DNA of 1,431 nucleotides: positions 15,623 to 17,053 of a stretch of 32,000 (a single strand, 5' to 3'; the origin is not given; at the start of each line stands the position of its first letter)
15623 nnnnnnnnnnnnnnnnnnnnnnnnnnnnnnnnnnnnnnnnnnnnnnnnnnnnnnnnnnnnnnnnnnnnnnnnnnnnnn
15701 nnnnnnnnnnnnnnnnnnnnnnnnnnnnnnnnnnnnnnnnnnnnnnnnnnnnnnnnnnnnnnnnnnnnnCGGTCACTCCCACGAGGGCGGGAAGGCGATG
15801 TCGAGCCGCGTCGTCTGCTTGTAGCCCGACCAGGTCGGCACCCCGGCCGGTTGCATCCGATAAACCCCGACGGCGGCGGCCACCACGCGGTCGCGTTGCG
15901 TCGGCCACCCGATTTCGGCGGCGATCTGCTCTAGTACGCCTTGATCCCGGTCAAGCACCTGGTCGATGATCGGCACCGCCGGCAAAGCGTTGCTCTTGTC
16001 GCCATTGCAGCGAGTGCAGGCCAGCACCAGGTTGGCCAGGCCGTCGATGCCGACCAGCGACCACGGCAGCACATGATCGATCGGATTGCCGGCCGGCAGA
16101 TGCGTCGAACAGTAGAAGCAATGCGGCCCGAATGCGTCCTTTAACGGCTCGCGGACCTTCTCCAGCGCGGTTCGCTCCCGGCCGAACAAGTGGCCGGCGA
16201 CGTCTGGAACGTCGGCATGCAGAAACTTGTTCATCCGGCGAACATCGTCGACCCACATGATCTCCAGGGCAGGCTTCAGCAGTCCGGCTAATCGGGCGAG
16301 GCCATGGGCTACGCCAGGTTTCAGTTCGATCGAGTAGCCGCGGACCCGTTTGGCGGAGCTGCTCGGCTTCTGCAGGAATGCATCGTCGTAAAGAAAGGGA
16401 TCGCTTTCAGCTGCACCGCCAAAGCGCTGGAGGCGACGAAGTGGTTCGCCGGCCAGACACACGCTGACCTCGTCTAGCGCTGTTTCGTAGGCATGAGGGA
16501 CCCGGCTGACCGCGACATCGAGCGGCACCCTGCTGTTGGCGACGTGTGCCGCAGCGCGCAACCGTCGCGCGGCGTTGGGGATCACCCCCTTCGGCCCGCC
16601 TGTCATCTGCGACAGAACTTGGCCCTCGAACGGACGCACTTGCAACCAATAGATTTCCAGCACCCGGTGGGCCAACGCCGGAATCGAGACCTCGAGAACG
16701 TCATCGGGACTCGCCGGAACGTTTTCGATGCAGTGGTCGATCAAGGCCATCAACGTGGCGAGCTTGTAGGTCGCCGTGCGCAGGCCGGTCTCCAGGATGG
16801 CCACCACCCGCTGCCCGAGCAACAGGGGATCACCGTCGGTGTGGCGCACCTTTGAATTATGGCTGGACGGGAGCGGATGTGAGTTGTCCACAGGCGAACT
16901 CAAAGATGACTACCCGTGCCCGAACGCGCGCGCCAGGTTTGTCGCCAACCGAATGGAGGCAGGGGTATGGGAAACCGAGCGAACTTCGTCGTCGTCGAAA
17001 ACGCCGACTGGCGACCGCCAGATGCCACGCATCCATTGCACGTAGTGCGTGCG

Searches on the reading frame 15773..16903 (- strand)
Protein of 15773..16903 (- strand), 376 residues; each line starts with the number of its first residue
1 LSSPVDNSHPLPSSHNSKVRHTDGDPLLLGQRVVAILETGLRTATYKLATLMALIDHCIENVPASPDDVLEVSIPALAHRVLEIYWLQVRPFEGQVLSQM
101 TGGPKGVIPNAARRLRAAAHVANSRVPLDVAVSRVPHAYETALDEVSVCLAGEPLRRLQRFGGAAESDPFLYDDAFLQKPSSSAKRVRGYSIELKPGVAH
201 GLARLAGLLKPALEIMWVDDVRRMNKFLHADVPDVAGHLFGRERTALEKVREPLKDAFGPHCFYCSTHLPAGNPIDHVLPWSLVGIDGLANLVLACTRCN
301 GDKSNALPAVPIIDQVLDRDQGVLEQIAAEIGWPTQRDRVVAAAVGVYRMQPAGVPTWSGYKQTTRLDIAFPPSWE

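Call 3: search_protein_families(library=pfam, proteins=[window:15773-16903:-], max_evalue=0.1)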
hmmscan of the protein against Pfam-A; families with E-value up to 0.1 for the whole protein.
window:15773-16903:- (376 aa): 3 families
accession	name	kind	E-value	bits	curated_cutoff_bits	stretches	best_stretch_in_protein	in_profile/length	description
PF13395.12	HNH_4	-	2.8e-08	34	22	1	275-308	20-53/54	HNH endonuclease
PF01844.29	HNH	-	1.9e-07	31.6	21.4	1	262-305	1-46/47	HNH endonuclease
PF14279.12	HNH_5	-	4.3e-05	23.8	27.5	1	262-307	1-47/56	HNH endonuclease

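Call 4: search_protein_families(library=padloc, proteins=[window:15773-16903:-], max_evalue=0.1)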
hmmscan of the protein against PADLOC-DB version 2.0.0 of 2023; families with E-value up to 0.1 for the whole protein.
window:15773-16903:- (376 aa): 29 families (the best 25 are shown)
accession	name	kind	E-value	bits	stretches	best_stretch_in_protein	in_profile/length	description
PDLC00315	PtuB1|PtuB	-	1.2e-07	29.8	1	248-306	19-79/227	Unknown function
PDLC00337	PtuB1|PtuB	-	1.3e-06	26.4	1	248-327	45-129/216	Unknown function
PDLC01256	Cas9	-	3.2e-05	20.9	1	274-310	530-566/711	"CAS-II-A,CAS-II-B,CAS-II-C; effector__SPE"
PDLC00973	Cas9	-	4.2e-05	20.3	1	275-309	627-661/830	CRISPR subtype II RNA-guided endonuclease Cas9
PDLC04255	PDC-M01B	-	0.00018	19.3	1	244-307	92-155/285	-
PDLC00331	PtuB1|PtuB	-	0.00023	18.8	1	248-307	23-84/222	Unknown function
PDLC00340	PtuB1|PtuB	-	0.00026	18.7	1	243-307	48-114/268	Unknown function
PDLC02859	DpdF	-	0.00051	16.6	1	259-307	7-56/545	DpdF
PDLC01460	Cas9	-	0.0017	14.7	1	275-310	519-554/901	"CAS-II-A,CAS-II-B,CAS-II-C; effector__SPE"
PDLC04262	PDC-M01B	-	0.003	15.3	1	248-302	68-122/259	-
PDLC00328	PtuB1|PtuB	-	0.0037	14.8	0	248-276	49-77/295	Unknown function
PDLC00321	PtuB1|PtuB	-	0.0048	14.7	1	248-304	28-86/223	Unknown function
PDLC00335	PtuB1|PtuB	-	0.0056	14.2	1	250-306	39-101/214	Unknown function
PDLC00292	PtuA1|PtuA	-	0.0075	12.7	1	244-309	43-124/726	AAA ATPase domain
PDLC04264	PDC-M01B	-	0.0078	14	1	260-309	101-150/282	-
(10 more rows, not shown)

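Call 5: search_protein_families(library=ncbifam, proteins=[window:15773-16903:-], max_evalue=0.1)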
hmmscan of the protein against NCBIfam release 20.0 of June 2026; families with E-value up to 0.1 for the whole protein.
window:15773-16903:- (376 aa): 3 families
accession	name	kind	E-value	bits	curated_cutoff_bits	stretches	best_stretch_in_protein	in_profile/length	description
NF049971.1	CRISPR_Cas9d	exception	2.2e-06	26.6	375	1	248-308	534-598/986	type II CRISPR RNA-guided endonuclease Cas9d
TIGR01865.2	cas_Csn1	equivalog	6.4e-06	24.7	100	1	275-309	596-630/1070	type II CRISPR RNA-guided endonuclease Cas9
NF040563.1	guided_IscB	equivalog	1.1e-05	24.7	175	1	248-306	182-238/314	RNA-guided endonuclease IscB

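Call 6: find_homologous_proteins(query=window:15773-16903:-)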
Query window:15773-16903:- (376 aa): 876 proteins with E <= 0.001 among 8000 candidates; the best 120 are listed.
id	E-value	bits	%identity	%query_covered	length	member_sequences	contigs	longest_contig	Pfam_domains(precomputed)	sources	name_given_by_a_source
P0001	2.2e-230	782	96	95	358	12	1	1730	PF13395.13,PF01844.30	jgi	jgi:5-methylcytosine-specific restriction endonuclease McrA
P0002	6.4e-223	758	89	99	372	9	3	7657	PF13395.13,PF01844.30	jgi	jgi:hypothetical protein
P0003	6.3e-219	744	89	95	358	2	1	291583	PF13395.13,PF01844.30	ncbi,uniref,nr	ncbi:HNH endonuclease [[Mycobacterium] crassicus]|uniref:HNH endonuclease domain-containing protein 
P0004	6.8e-210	715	85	96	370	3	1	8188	PF13395.13,PF01844.30,PF14279.13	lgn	-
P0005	4.0e-209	712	86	95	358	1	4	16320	PF13395.13,PF01844.30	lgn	-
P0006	1.6e-205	700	86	94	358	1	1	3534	PF13395.13,PF01844.30,PF14279.13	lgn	-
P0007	1.7e-185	634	81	94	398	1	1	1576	PF13395.13,PF01844.30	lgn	-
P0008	5.4e-182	623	76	94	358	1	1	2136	PF13395.13,PF01844.30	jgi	jgi:5-methylcytosine-specific restriction endonuclease McrA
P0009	8.5e-180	616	77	94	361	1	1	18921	PF13395.13,PF01844.30,PF14279.13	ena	-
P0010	1.8e-179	614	76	94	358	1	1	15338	PF13395.13,PF01844.30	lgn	-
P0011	1.7e-178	611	75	93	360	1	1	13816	PF13395.13,PF01844.30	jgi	jgi:hypothetical protein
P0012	4.2e-173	594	76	94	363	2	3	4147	PF13395.13,PF01844.30,PF14279.13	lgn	-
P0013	6.5e-173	593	86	78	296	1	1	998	PF13395.13,PF01844.30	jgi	jgi:5-methylcytosine-specific restriction endonuclease McrA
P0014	2.4e-171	588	74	93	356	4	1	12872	PF13395.13,PF01844.30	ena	-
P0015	3.6e-169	581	83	82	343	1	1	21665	PF13395.13,PF01844.30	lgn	-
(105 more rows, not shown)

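Call 10: search_solved_structures(query=window:15773-16903:-, max_evalue=1, show_alignments=2)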
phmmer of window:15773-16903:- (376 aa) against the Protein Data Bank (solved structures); distinct sequences matched with E-value up to 1: 15.
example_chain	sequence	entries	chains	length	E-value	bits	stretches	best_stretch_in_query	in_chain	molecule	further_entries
8w2z_A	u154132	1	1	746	0.0042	19.1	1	246-308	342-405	HNH nuclease domain-containing protein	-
8zq9_B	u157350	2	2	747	0.0042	19.1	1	246-308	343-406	a protein | HNH nuclease domain-containing protein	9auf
4ogc_A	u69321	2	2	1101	0.0053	18.8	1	256-337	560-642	HNH endonuclease domain protein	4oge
8w2s_A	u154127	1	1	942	0.0058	18.7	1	246-308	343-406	HNH nuclease domain-containing protein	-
8d2k_A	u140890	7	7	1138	0.011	17.8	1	248-305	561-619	CRISPR-associated endonuclease, Csn1 family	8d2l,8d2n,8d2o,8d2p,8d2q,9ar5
9lgi_A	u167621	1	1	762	0.014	17.4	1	248-308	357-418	HNH nuclease domain-containing protein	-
8f43_A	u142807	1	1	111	0.034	16.2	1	273-310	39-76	CRISPR-associated endonuclease Cas9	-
10vb_A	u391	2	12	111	0.047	15.7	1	273-310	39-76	CRISPR-associated endonuclease Cas9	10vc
8zdr_C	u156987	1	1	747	0.061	15.3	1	246-308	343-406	a protein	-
4h9d_A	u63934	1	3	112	0.078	15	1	261-309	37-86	HNH endonuclease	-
7mpz_A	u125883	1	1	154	0.086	14.8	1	273-310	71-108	CRISPR-associated endonuclease Cas9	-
9k31_A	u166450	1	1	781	0.11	14.6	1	252-310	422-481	YnpsCas9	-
9k30_A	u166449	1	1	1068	0.38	12.7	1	261-309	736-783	TbaIscB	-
4lfy_A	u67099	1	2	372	0.4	12.6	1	106-277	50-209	Dihydroorotase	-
6cty_A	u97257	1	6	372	0.99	11.3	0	224-280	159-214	Dihydroorotase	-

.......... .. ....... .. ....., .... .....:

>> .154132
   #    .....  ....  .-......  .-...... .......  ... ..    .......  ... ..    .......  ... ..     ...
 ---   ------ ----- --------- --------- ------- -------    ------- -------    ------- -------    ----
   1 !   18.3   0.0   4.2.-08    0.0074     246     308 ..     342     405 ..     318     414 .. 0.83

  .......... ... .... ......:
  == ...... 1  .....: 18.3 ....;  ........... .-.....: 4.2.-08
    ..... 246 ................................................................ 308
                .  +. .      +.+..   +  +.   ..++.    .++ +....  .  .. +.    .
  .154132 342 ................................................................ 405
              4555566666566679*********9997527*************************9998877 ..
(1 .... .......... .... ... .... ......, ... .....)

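Call 12: find_related_loci(query=window:15773-16903:-, collection=genome_contigs, flank=10000)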
Query window:15773-16903:- (376 aa) in genome_contigs; peptide patterns used: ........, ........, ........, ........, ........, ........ (x = any residue, [..] = any of these).
225 stretches matched a pattern; 151 encode a relative of the query (tblastn E <= 1e-3); the best 80 are kept; 80 distinct loci.
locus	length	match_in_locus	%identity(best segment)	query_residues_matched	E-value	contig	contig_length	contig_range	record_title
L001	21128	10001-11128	92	1-376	0e+0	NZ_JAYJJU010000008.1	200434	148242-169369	[Mycobacterium] nativiensis strain MYC340 NODE_8_length_200434_cov_65.151093, whole genome shotgun sequence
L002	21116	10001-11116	89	4-375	0e+0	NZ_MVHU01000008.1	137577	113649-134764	Mycolicibacter kumamotonensis strain DSM 45093 NODE_8_length_137577_cov_79.5974, whole genome shotgun sequence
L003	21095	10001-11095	70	12-375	8e-169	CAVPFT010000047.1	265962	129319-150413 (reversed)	MAG: uncultured Actinomycetota bacterium isolate MFD10064.bin.2.21 genome assembly, contig: contig_43346, whole genome s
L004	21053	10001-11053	73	25-375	6e-169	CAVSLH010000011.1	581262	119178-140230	MAG: uncultured Actinomycetota bacterium isolate MFD05377.bin.1.164 genome assembly, contig: contig_34395, whole genome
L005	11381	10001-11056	73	24-375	3e-168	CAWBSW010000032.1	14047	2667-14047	MAG: uncultured Actinomycetota bacterium isolate MFD04570.bin.2.112 genome assembly, contig: contig_178115, whole genome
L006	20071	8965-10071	70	8-375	2e-167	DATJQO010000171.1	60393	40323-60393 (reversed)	MAG TPA_asm: Mycobacterium sp. isolate SMAG_U14943 k141_4169401, whole genome shotgun sequence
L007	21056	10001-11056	72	25-376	3e-167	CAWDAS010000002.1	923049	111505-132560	MAG: uncultured Actinomycetota bacterium isolate MFD01721.bin.1.87 genome assembly, contig: contig_16574, whole genome s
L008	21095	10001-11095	70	12-375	6e-167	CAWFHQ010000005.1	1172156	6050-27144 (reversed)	MAG: uncultured Actinomycetota bacterium isolate MFD02416.bin.1.258 genome assembly, contig: contig_60159, whole genome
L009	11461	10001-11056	72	24-375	1e-166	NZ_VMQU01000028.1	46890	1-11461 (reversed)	Mycobacterium helveticum strain 16-83 NODE_28_length_46890_cov_48.229359, whole genome shotgun sequence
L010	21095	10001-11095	70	12-375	9e-167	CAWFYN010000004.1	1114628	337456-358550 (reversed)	MAG: uncultured Actinomycetota bacterium isolate MFD05442.bin.1.371 genome assembly, contig: contig_27980, whole genome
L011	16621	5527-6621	71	12-375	3e-166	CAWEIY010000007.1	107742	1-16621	MAG: uncultured Actinomycetota bacterium isolate MFD06092.bin.1.181 genome assembly, contig: contig_34334, whole genome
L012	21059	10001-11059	72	24-376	3e-166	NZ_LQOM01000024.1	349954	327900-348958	Mycobacterium celatum strain DSM 44243 contig_30, whole genome shotgun sequence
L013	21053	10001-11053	71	25-375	2e-165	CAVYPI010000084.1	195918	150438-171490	MAG: uncultured Actinomycetota bacterium isolate MFD05841.bin.2.120 genome assembly, contig: contig_58335, whole genome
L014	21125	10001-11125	69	2-375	9e-166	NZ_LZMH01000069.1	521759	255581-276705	Mycobacterium asiaticum strain 1275241.6 contig_71, whole genome shotgun sequence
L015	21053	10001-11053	71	25-375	2e-165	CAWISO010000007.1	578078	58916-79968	MAG: uncultured Actinomycetota bacterium isolate MFD09603.bin.2.281 genome assembly, contig: contig_24227, whole genome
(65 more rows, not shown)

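Call 17: search_protein_representatives(protein=window:15773-16903:-)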
Query: 376 residues. Proteins with E-value up to 0.001 (for the whole library): 2130; up to 1e-10: 882; up to 1e-30: 233. The best 150 are listed.
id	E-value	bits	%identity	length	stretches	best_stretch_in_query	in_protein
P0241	2.7e-128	444.4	75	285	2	185-375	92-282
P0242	5.1e-111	387.5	71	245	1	134-375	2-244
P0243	1.6e-109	382.6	66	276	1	23-298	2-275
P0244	8.7e-93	327.5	48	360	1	25-364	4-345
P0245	2.9e-92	325.8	46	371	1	23-371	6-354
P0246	1.8e-89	316.6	44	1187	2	22-245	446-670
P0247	5.9e-85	301.8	46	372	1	24-375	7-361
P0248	1.1e-84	300.8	62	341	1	23-268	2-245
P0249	1.0e-77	277.9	63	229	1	51-273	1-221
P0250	1.0e-76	274.7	71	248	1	186-358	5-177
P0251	3.1e-76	273.1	64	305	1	110-316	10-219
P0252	3.3e-75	269.7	45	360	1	25-359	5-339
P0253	1.8e-74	267.2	63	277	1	24-238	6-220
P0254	2.1e-67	244.0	88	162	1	204-323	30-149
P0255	4.2e-66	239.7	84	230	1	182-308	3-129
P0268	1.1e-53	198.8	38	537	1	23-369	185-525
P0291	1.2e-47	178.9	45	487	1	21-242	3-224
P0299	3.9e-45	170.7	45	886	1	24-248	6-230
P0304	4.0e-44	167.4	41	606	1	25-279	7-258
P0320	2.3e-42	161.6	43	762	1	22-254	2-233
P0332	8.0e-41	156.5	43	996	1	29-260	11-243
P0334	1.1e-40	156.0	44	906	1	25-231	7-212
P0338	2.7e-40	154.8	43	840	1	25-243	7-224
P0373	1.1e-36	142.9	41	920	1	25-242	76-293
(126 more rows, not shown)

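Call 18: search_protein_families(library=pfam, proteins=[P0246, P0299, P0320, P0332, P0334, P0338, P0373, P0304, P0268, P0291], max_evalue=0.001)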
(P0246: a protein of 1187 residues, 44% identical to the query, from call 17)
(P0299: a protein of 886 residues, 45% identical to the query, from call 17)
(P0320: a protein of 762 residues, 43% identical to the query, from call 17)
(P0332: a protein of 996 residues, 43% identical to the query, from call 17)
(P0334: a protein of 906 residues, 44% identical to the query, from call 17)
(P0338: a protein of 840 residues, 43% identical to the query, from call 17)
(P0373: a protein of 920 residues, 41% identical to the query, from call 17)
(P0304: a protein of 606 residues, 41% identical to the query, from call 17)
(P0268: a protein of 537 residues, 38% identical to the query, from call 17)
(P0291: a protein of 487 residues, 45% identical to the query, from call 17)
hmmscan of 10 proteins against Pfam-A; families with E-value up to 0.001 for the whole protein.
P0246 (1187 aa): 0 families

P0299 (886 aa): 1 family
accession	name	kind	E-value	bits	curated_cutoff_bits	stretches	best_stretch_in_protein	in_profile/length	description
PF13560.12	HTH_31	-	0.00026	21.7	27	0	261-327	5-59/64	Helix-turn-helix domain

P0320 (762 aa): 0 families

P0332 (996 aa): 4 families
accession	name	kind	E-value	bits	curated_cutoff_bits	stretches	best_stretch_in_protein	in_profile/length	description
PF13392.12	HNH_3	-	3.5e-09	36.6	24.8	0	675-718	2-40/46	HNH endonuclease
PF01381.28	HTH_3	-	2.7e-06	27.8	23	0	294-329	21-55/55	Helix-turn-helix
PF05551.17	zf-His_Me_endon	-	1.4e-05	25.7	27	0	434-451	66-83/131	Zinc-binding loop region of homing endonuclease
PF13560.12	HTH_31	-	0.00071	20.3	27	0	811-857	16-57/64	Helix-turn-helix domain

P0334 (906 aa): 1 family
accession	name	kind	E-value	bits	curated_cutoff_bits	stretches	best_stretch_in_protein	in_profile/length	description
PF05551.17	zf-His_Me_endon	-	4.1e-05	24.2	27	0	420-468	30-86/131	Zinc-binding loop region of homing endonuclease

P0338 (840 aa): 2 families
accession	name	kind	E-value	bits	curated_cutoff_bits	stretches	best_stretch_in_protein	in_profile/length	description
PF13392.12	HNH_3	-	4.3e-05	23.5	24.8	1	549-587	4-38/46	HNH endonuclease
PF05551.17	zf-His_Me_endon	-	0.00012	22.7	27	0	569-587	66-84/131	Zinc-binding loop region of homing endonuclease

P0373 (920 aa): 2 families
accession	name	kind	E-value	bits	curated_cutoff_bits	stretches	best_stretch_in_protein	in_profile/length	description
PF01381.28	HTH_3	-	2e-05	25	23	0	355-400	15-54/55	Helix-turn-helix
PF13560.12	HTH_31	-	0.00074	20.2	27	0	350-398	15-58/64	Helix-turn-helix domain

P0304 (606 aa): 1 family
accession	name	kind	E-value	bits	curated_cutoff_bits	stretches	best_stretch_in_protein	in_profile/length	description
PF12482.14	DUF3701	-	0.00086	19.9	26.9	0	435-500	22-83/93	Phage integrase protein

P0268 (537 aa): 3 families
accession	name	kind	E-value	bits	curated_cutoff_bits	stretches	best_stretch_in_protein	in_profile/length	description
PF01230.28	HIT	-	1.1e-19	71.3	21.5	1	20-117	9-96/98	HIT domain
PF11969.13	DcpS_C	-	1.4e-07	32.4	24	1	20-114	17-100/114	Scavenger mRNA decapping enzyme C-term binding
PF13395.12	HNH_4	-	2.3e-07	31.1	22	1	431-463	20-52/54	HNH endonuclease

P0291 (487 aa): 1 family
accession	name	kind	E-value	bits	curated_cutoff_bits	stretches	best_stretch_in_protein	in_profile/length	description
PF19979.4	DUF6415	-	0.00085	20.5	27.5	0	375-456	4-83/95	Family of unknown function (DUF6415)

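Call 21: search_solved_structures(query=A1, max_evalue=1)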
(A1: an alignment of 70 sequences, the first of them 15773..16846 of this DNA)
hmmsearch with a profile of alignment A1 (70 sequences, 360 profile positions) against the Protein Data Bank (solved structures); distinct sequences matched with E-value up to 1: 93 (the best 60 are shown).
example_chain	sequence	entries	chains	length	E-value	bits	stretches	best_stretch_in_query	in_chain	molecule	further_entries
8w2z_A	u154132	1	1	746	6.1e-09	38.5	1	225-289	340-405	HNH nuclease domain-containing protein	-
8zq9_B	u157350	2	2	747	6.6e-09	38.4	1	225-289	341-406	a protein | HNH nuclease domain-containing protein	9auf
8d2k_A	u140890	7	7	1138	9e-09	38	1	230-286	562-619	CRISPR-associated endonuclease, Csn1 family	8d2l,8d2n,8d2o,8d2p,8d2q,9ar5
8w2s_A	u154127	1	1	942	1.4e-08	37.4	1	225-289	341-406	HNH nuclease domain-containing protein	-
9lgi_A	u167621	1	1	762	2e-08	36.8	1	224-289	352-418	HNH nuclease domain-containing protein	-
8f43_A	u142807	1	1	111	3.8e-08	35.9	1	231-292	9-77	CRISPR-associated endonuclease Cas9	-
4ogc_A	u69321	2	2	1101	5.7e-08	35.3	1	236-287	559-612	HNH endonuclease domain protein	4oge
6o56_A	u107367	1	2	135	6.8e-08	35.1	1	227-300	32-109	CRISPR-associated endonuclease Cas9/Csn1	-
10vb_A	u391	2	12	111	6.9e-08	35.1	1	231-292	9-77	CRISPR-associated endonuclease Cas9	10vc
7mpz_A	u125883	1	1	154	1.2e-07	34.2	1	231-292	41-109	CRISPR-associated endonuclease Cas9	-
4h9d_A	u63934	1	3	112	1.9e-07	33.6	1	238-290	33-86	HNH endonuclease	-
8if0_X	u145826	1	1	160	2.2e-07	33.4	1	231-317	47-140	CRISPR-associated endonuclease Cas9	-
6j9n_A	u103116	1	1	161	2.2e-07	33.4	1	231-317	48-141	CRISPR-associated endonuclease Cas9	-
9wn6_B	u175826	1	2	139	4.7e-07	32.3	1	232-317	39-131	CRISPR-associated endonuclease Cas9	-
6jhw_B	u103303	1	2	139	4.7e-07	32.3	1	232-317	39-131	CRISPR-associated endonuclease Cas9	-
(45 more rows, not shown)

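Call 22: search_protein_families(library=pfam, proteins=[L003:11177-14278:-], max_evalue=0.0001)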
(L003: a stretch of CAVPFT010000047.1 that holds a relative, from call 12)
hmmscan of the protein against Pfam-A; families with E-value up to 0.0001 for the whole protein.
L003:11177-14278:- (1033 aa): 7 families
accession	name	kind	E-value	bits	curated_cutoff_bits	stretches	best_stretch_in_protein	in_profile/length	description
PF04851.21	ResIII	-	4.8e-34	118.1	22.5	1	310-466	2-164/164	Type III restriction enzyme, res subunit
PF11907.13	DUF3427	-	2.9e-21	76.4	27.7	1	828-1025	82-276/280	Domain of unknown function (DUF3427)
PF00271.37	Helicase_C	-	1.1e-13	51.9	23.5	1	552-645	16-109/110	Helicase conserved C-terminal domain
PF00270.35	DEAD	-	1.4e-09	38.3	26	1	314-465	2-161/167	DEAD/DEAH box helicase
PF13091.12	PLDc_2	-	2.6e-07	31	27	1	161-268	28-132/132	PLD-like domain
PF18766.7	SWI2_SNF2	-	1.1e-06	28.9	26.7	1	327-504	12-194/221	SWI2/SNF2 ATPase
PF13401.12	AAA_22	-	7.8e-05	23.4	27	0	336-449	9-105/130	AAA domain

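Call 31: predict_structure(alignment_id=A1)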
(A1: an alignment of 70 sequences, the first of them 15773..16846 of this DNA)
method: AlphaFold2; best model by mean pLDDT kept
length: 357 residues; sequences in the alignment: 70
mean_pLDDT: 92.7   pTM: 0.92
mean pLDDT of the five models: 92.7, 92.1, 92.1, 91.8, 91.3
residues with pLDDT >= 90: 299; 70-90: 43; 50-70: 13; < 50: 2
segments of 3 or more residues with pLDDT < 50: none
pLDDT, mean of each block of 10 residues (from residue 1): 76 94 94 98 96 98 96 94 93 97 91 96 97 94 86 91 76 96 96 96 93 85 82 97 98 94 94 98 96 96 98 96 96 95 93 61
secondary structure, 60 per line:
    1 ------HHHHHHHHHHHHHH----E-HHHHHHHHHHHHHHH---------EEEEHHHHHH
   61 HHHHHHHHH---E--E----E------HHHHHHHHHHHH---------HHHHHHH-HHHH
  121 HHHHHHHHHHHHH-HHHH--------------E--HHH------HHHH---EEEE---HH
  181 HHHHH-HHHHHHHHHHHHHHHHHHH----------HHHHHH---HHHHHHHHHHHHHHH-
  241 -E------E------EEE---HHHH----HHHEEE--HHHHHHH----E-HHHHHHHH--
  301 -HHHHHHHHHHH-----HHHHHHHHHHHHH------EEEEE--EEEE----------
elements in order: H7-20 H27-41 E51-54 H55-69 H88-99 H109-115 H117-133 H135-138 H165-168 E172-175 H179-185 H187-205 H216-221 H225-239 E256-258 H262-265 E273-275 H278-284 H291-298 H302-312 H318-330 E337-341 E344-347
